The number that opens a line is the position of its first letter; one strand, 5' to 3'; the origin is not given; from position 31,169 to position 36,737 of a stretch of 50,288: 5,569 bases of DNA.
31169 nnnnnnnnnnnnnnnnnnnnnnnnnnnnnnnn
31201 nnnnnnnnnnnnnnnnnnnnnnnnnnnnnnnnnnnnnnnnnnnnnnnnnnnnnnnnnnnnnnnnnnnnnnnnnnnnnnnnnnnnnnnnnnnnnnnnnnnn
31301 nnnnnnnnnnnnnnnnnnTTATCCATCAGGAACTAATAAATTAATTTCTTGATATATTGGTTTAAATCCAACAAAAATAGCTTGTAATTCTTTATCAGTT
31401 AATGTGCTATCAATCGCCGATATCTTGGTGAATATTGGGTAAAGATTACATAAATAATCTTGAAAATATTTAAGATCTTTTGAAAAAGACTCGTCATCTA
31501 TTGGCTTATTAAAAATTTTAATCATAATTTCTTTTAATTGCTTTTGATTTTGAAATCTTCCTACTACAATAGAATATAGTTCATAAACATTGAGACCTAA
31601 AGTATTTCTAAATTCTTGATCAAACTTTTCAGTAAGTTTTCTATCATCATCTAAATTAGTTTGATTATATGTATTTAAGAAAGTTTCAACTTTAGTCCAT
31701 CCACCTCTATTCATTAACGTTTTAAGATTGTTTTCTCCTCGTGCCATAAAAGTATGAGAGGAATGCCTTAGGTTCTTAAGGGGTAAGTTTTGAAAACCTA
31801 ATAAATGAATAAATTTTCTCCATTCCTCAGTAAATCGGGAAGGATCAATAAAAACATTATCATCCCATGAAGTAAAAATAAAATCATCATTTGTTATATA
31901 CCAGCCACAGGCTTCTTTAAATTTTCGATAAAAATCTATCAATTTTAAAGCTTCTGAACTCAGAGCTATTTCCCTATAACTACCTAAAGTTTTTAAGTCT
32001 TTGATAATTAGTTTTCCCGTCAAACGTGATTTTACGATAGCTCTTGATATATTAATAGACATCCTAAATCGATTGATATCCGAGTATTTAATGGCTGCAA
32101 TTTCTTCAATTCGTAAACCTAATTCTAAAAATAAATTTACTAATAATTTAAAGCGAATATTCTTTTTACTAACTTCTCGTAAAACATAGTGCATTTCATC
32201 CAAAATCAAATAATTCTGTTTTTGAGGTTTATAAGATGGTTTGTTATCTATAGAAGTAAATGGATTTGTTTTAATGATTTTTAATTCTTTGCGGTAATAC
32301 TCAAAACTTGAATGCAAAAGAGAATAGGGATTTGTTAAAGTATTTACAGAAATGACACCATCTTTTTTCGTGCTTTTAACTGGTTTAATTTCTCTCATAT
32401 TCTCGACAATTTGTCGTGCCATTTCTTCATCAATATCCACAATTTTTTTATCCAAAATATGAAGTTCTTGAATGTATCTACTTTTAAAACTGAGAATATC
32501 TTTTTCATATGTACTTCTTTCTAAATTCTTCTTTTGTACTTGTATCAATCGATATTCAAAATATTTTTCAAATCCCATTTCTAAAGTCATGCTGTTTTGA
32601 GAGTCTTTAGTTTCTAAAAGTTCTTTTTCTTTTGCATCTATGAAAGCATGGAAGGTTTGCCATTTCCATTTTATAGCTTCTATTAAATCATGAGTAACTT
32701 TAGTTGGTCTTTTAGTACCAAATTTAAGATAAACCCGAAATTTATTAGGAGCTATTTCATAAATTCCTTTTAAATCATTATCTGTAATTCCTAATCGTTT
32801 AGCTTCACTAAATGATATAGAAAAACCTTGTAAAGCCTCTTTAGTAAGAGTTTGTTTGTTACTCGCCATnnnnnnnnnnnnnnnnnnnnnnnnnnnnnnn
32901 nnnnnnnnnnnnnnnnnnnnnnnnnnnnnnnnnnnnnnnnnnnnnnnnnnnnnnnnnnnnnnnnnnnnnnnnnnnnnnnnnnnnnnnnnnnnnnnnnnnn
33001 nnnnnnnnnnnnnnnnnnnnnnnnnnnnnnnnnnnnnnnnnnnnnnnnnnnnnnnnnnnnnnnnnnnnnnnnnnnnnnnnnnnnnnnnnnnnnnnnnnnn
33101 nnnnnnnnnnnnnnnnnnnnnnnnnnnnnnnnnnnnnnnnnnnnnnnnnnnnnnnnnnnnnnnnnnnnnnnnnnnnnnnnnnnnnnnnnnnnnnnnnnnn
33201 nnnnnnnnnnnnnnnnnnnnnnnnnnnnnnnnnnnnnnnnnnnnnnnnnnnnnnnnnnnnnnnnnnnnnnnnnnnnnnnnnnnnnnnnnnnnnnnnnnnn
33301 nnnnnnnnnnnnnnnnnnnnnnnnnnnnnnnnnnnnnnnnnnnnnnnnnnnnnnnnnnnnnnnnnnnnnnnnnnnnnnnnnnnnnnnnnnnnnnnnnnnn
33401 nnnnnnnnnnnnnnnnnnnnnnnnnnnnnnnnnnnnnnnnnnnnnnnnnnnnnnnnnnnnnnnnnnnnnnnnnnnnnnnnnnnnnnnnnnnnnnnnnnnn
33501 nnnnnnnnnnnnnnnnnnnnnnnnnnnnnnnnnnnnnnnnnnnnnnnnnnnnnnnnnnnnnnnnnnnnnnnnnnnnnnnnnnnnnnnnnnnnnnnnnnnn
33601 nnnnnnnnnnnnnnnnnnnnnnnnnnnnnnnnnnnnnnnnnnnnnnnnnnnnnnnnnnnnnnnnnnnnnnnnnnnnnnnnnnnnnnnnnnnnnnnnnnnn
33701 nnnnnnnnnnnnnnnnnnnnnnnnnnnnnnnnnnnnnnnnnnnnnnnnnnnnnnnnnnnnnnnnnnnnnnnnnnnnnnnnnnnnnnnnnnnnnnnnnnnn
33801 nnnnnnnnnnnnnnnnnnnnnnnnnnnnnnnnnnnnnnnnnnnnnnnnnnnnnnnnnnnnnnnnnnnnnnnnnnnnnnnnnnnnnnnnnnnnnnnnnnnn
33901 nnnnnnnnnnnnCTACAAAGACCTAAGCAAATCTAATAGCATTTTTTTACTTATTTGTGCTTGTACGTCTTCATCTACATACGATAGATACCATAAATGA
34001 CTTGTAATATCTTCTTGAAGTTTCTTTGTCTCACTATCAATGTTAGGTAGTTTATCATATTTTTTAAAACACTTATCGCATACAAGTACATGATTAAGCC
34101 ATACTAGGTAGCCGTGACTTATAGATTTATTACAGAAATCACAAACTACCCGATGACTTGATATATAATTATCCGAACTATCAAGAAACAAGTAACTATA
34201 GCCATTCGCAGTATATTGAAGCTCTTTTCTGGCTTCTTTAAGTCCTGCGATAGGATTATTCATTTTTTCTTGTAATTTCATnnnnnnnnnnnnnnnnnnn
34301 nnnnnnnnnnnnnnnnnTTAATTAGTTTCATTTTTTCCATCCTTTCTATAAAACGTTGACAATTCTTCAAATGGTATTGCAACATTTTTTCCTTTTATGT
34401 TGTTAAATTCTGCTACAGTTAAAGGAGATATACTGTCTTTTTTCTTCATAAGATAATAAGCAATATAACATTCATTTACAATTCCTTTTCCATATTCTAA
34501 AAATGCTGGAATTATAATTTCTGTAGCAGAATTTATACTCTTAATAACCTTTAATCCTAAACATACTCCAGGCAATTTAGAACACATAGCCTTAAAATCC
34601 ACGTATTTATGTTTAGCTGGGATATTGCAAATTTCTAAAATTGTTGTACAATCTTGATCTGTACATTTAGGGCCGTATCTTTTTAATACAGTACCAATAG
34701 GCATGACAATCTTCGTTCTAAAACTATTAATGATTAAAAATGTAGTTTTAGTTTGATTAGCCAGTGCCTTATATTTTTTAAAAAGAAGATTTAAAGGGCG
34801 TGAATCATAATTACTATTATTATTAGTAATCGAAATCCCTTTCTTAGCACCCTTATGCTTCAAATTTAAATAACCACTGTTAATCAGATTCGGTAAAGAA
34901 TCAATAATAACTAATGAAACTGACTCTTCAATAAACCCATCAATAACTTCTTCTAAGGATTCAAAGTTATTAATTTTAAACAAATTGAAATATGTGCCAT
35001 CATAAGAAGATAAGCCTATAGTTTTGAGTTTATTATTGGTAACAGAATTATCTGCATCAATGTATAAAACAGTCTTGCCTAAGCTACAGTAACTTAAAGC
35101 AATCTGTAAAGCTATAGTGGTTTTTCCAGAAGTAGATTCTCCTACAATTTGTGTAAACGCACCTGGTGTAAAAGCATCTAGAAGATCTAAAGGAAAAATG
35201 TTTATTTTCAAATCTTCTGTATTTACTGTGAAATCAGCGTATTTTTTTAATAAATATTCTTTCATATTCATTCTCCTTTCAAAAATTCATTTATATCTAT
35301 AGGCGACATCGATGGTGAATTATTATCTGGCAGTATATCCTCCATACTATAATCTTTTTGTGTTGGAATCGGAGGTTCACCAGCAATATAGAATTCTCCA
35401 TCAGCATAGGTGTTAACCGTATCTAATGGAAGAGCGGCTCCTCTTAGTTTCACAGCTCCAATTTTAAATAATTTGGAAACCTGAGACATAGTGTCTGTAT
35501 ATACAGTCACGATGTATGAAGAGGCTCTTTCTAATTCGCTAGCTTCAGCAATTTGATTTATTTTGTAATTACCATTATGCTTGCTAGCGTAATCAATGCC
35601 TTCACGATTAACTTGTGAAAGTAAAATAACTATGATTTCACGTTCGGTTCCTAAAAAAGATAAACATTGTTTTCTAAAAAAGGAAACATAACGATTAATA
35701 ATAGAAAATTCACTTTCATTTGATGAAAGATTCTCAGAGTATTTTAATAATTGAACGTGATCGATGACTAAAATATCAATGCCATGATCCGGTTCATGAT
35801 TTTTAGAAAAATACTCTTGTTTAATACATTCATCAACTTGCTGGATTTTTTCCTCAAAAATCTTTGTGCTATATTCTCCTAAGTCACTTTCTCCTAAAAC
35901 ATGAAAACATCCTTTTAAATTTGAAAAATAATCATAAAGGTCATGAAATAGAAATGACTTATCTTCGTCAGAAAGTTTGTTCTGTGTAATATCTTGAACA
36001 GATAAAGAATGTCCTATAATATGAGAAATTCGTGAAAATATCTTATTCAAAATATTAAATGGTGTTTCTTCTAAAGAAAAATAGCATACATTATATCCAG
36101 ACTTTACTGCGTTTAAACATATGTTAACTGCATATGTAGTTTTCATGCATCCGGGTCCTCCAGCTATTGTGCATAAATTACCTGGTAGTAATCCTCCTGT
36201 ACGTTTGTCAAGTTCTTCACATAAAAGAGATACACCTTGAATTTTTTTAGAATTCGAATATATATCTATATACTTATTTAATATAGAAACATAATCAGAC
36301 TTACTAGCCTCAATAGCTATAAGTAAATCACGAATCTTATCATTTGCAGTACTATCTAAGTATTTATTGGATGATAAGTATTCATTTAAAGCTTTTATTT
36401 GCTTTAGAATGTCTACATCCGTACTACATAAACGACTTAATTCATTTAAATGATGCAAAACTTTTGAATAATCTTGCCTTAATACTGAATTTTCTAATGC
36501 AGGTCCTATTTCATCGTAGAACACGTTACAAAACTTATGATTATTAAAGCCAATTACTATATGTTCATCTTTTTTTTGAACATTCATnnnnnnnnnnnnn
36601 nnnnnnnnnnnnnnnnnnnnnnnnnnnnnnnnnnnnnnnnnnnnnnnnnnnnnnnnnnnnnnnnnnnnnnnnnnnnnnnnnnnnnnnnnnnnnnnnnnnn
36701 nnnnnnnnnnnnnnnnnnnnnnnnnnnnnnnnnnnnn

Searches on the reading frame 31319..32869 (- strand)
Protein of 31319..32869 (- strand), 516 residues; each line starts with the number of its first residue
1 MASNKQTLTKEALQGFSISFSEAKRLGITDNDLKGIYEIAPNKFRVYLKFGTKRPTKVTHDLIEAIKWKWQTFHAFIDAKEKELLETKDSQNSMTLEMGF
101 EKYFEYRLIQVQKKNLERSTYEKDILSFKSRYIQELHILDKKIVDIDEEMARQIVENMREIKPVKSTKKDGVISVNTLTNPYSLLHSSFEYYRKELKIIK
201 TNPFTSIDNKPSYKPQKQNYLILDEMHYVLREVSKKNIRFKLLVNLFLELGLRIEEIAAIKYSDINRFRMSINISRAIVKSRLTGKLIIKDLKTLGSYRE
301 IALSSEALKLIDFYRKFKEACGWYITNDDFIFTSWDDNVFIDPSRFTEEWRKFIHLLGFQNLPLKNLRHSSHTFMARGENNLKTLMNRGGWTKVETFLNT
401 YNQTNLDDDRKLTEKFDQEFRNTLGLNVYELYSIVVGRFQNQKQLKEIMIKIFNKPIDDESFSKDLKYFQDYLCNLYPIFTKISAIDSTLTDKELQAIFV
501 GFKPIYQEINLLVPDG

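Call 10: search_protein_families(library=pfam, proteins=[window:31319-32869:-], max_evalue=0.01)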
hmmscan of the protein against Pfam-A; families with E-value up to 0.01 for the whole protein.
window:31319-32869:- (516 aa): 1 family
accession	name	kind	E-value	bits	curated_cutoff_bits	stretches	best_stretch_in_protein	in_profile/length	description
PF00589.27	Phage_integrase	-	2.7e-12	47.3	27.1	1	224-405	13-169/172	Phage integrase family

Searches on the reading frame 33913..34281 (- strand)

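Call 10: search_protein_families(library=pfam, proteins=[window:33913-34281:-], max_evalue=0.01)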
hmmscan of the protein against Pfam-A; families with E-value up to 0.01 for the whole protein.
window:33913-34281:- (122 aa): 1 family
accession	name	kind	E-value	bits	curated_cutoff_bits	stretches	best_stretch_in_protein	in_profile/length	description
PF00412.28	LIM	-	0.007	17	22.9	0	45-74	27-56/58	LIM domain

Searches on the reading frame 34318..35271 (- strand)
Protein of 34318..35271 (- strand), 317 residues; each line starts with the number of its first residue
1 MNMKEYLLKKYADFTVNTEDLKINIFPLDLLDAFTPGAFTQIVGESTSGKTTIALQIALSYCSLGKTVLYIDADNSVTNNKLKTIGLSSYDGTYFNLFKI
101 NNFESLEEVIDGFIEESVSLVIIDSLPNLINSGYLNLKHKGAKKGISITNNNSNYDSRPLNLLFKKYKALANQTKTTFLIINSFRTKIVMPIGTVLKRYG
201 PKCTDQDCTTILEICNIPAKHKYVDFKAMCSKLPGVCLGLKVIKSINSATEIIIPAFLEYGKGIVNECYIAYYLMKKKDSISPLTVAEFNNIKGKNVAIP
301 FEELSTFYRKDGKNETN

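Call 10: search_protein_families(library=pfam, proteins=[window:34318-35271:-], max_evalue=0.01)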
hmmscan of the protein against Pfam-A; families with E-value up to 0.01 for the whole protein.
window:34318-35271:- (317 aa): 9 families
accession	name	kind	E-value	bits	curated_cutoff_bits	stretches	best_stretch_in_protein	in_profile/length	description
PF00154.27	RecA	-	6.1e-09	36.1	27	1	36-191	51-195/262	recA bacterial DNA recombination protein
PF01656.29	CbiA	-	1.9e-05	25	25.4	1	45-202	7-86/125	CobQ/CobB/MinD/ParA nucleotide binding domain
PF13481.12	AAA_25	-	2.6e-05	24.4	27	1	34-127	29-153/195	AAA domain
PF25199.1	nSTAND_NTPase5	-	6.7e-05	23.2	34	1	39-85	43-90/145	Novel STAND NTPase 5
PF20720.3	nSTAND3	-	0.00038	20.6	27.2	1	42-73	22-53/155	Novel STAND NTPase 3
PF13479.12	AAA_24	-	0.0016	18.8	27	1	41-137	6-84/195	AAA domain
PF13614.12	AAA_31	-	0.0024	18.3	27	1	48-111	13-74/177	AAA domain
PF06745.19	ATPase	-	0.0052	16.6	26.6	0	32-76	14-59/231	KaiC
PF13173.12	AAA_14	-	0.0066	16.9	27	0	42-130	7-103/129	AAA domain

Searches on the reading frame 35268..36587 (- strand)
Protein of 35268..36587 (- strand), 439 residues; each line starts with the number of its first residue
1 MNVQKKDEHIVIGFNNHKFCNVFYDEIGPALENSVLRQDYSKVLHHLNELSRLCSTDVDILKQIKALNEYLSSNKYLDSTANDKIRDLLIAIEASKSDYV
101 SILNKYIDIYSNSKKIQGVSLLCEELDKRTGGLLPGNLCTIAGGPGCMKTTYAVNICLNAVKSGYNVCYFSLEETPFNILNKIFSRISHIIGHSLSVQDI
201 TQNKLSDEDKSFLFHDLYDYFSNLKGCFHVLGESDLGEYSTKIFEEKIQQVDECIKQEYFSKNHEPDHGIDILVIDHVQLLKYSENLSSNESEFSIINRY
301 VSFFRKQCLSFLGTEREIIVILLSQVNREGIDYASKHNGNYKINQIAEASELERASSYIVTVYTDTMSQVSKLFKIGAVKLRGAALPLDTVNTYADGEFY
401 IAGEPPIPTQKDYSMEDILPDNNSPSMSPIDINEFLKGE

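Call 10: search_protein_families(library=pfam, proteins=[window:35268-36587:-], max_evalue=0.01)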
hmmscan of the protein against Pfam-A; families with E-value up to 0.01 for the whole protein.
window:35268-36587:- (439 aa): 3 families
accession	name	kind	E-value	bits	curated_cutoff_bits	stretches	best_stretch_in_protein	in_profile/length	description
PF03796.21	DnaB_C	-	1.2e-19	71.2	27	1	118-369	1-218/255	DnaB-like helicase C terminal domain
PF06745.19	ATPase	-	1.1e-06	28.7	26.6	1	124-181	6-65/231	KaiC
PF20720.3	nSTAND3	-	0.00082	19.5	27.2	1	137-174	18-55/155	Novel STAND NTPase 3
